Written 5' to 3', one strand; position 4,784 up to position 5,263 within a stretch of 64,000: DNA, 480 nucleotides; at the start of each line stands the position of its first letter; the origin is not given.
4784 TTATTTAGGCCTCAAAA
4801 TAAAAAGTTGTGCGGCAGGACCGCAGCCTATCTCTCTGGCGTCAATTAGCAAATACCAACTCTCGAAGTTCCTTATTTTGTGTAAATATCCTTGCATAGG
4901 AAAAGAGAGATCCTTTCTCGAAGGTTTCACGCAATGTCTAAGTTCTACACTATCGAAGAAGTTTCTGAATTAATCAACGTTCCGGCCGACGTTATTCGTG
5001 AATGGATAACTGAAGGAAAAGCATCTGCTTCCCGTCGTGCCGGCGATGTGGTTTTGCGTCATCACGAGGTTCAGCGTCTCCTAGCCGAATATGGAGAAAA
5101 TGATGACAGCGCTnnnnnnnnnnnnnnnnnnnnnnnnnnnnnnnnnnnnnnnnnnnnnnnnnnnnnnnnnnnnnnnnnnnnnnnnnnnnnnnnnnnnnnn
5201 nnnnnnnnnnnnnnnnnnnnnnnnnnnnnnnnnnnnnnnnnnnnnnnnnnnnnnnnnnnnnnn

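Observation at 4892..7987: Giant protein combining an excisionase/MerR-type HTH with a PE-repeat linker and a 750-residue coiled coil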

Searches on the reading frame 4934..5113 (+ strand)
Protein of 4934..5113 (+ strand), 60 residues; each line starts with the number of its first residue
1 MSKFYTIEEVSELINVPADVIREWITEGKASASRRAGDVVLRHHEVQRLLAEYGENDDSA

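Call 17: search_solved_structures(query=A2, max_evalue=1, show_alignments=3)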
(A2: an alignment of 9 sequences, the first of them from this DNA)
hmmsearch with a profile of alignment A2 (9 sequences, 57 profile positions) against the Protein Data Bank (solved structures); distinct sequences matched with E-value up to 1: 12.
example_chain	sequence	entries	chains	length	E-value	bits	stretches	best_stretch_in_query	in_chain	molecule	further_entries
8vd6_A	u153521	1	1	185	0.0019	21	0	6-28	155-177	CAP REPEAT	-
2kfs_A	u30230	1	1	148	0.004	20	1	5-41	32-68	Conserved hypothetical regulatory protein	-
6amk_A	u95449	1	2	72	0.038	16.8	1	8-51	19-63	Putative DNA-binding protein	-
6ama_A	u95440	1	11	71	0.044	16.6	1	8-51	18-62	Putative DNA-binding protein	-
4j2n_A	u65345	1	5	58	0.066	16.1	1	6-35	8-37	Gp37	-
8t9o_B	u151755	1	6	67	0.12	15.2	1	12-27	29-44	Tautomerase alpha subunit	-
3whp_A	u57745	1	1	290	0.25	14.2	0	2-24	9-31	Probable transcriptional regulator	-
5c8d_A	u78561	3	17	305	0.29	14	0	2-24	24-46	Light-dependent transcriptional regulator CarH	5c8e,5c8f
8c53_A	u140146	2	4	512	0.77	12.6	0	14-35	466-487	Inosine-5'-monophosphate dehydrogenase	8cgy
8c51_A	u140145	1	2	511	0.78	12.6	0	14-35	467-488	Inosine-5'-monophosphate dehydrogenase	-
6rfu_A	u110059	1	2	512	0.78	12.6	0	14-35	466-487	Inosine-5'-monophosphate dehydrogenase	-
9l5r_CY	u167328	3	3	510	0.92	12.4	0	23-45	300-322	Nineteen complex-related protein 2-domain-containing protein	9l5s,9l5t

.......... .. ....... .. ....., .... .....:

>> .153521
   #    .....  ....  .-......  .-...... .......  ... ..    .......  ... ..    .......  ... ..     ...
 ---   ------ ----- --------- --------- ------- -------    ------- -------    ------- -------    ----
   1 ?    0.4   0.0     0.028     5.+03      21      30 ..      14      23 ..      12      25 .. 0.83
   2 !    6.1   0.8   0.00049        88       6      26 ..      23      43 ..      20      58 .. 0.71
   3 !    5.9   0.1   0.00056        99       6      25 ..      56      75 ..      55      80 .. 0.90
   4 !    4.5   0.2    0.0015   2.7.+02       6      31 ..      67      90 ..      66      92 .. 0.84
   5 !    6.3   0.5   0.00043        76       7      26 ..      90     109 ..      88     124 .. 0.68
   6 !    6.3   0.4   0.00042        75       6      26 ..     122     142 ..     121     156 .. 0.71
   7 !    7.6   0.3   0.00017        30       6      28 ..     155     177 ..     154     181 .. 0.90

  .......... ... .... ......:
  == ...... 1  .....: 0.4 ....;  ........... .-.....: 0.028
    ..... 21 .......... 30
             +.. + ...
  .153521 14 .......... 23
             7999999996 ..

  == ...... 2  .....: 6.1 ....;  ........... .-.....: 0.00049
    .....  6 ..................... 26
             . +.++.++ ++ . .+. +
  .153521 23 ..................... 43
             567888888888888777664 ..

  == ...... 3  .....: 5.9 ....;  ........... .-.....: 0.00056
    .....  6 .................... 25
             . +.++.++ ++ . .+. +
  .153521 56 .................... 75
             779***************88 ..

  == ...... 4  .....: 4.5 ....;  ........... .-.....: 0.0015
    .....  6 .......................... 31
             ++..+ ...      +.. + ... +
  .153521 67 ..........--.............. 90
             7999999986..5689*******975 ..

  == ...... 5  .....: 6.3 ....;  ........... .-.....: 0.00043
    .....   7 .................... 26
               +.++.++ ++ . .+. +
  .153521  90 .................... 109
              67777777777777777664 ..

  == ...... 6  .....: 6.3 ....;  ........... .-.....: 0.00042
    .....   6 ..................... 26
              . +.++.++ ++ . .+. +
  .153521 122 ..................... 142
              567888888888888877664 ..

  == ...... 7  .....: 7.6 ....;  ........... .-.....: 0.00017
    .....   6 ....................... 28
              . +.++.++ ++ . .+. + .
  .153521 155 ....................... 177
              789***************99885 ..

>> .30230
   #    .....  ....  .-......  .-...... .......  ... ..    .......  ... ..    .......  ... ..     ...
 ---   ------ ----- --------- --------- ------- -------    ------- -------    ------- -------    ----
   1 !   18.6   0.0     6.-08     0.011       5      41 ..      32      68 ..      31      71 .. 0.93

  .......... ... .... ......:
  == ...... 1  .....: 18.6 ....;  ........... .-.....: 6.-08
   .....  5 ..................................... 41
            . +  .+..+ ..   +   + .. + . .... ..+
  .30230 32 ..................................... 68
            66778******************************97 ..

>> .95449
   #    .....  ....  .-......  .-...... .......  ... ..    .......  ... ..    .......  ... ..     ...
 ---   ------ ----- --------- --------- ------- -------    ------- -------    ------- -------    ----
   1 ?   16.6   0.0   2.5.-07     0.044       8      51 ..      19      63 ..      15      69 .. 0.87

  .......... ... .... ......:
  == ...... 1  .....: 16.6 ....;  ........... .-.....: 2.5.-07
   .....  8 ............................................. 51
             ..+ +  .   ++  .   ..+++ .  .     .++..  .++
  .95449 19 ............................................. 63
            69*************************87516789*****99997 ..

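Call 25: predict_structure(alignment_id=A2)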
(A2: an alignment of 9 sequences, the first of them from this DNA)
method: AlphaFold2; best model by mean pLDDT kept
length: 57 residues; sequences in the alignment: 9
mean_pLDDT: 89.9   pTM: 0.70
mean pLDDT of the five models: 89.9, 88.3, 87.8, 87.5, 86.3
residues with pLDDT >= 90: 45; 70-90: 9; 50-70: 2; < 50: 1
segments of 3 or more residues with pLDDT < 50: none
pLDDT, mean of each block of 10 residues (from residue 1): 88 93 94 92 93 73
secondary structure, 60 per line:
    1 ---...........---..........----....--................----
elements in order: E4-6 H7-14 H18-27 E32-35 E38-42 H43-53

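Call 27: fold_search(model_id=the predicted structure, library=pdb)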
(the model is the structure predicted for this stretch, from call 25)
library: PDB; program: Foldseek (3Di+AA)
matches with E <= 10: 768; with E <= 0.001: 0
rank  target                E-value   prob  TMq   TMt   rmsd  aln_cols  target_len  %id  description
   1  6ama_B                2.1e-03  1.00  0.76  0.79   1.5        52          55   29  Structure of S. coelicolor/S. venezuelae BldC-smeA-ssfA complex to 3.09 Angstrom (released 2018-03-28)
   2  6ama_P                2.9e-03  1.00  0.77  0.78   1.5        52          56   29  Structure of S. coelicolor/S. venezuelae BldC-smeA-ssfA complex to 3.09 Angstrom (released 2018-03-28)
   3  6ama_H                4.1e-03  1.00  0.76  0.78   3.5        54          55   28  Structure of S. coelicolor/S. venezuelae BldC-smeA-ssfA complex to 3.09 Angstrom (released 2018-03-28)
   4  6ama_Y                5.4e-03  1.00  0.76  0.76   1.5        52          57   29  Structure of S. coelicolor/S. venezuelae BldC-smeA-ssfA complex to 3.09 Angstrom (released 2018-03-28)
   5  6amk_A                8.1e-03  1.00  0.73  0.79   1.7        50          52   28  Structure of Streptomyces venezuelae BldC-whiI opt complex (released 2018-03-28)
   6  6ama_A                1.2e-02  1.00  0.75  0.79   1.4        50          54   30  Structure of S. coelicolor/S. venezuelae BldC-smeA-ssfA complex to 3.09 Angstrom (released 2018-03-28)
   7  2kfs_MODEL_1_A        1.9e-02  1.00  0.65  0.27   1.2        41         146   36  NMR structure of Rv2175c (released 2009-05-19)
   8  6amk_B                2.1e-02  1.00  0.74  0.82   1.5        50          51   28  Structure of Streptomyces venezuelae BldC-whiI opt complex (released 2018-03-28)
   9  5d90_C                2.2e-02  1.00  0.69  0.33   3.2        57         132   21  Crystal structure of HiNmlR, a MerR family regulator lacking the sensor domain, bound to promoter DNA (released 2016-06-29)
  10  5i44_A                2.4e-02  1.00  0.71  0.62   1.9        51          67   18  Structure of RacA-DNA complex; P21 form (released 2016-05-04)
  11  5d8c_A                4.7e-02  1.00  0.74  0.36   1.6        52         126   23  Crystal structure of HiNmlR, a MerR family regulator lacking the sensor domain, bound to promoter DNA (released 2016-06-29)
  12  5i44_G                4.7e-02  1.00  0.67  0.57   3.6        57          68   16  Structure of RacA-DNA complex; P21 form (released 2016-05-04)
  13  4j2n_A                5.0e-02  1.00  0.72  0.76   2.6        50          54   22  Crystal Structure of mycobacteriophage Pukovnik Xis (released 2013-10-23)
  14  3ucs_B                5.0e-02  1.00  0.70  0.42   3.7        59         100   19  Crystal structure of the complex between CBPA J-domain and CBPM (released 2013-07-03)
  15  5d8c_B                5.4e-02  1.00  0.73  0.35   1.6        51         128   24  Crystal structure of HiNmlR, a MerR family regulator lacking the sensor domain, bound to promoter DNA (released 2016-06-29)
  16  5i44_B                5.8e-02  0.99  0.65  0.56   3.6        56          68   16  Structure of RacA-DNA complex; P21 form (released 2016-05-04)
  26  5i44_K                1.4e-01  0.99  0.72  0.63   2.0        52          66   17  Structure of RacA-DNA complex; P21 form (released 2016-05-04)
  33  5i44_I                1.6e-01  0.97  0.62  0.55   3.8        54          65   17  Structure of RacA-DNA complex; P21 form (released 2016-05-04)
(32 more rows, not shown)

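Call 73: search_protein_families(library=phrogs, proteins=[window:4934-5113:+], max_evalue=0.001)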
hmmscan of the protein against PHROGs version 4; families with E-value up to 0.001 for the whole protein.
window:4934-5113:+ (60 aa): 3 families
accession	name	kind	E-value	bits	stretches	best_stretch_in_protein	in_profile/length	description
phrog_66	-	integration and excision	8.6e-05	23.4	1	1-58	90-148/412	excisionase and transcriptional regulator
phrog_2907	-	integration and excision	0.00013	23.4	1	2-45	4-47/117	excisionase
phrog_6401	-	DNA, RNA and nucleotide metabolism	0.00095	20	0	3-37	8-42/64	DNA binding protein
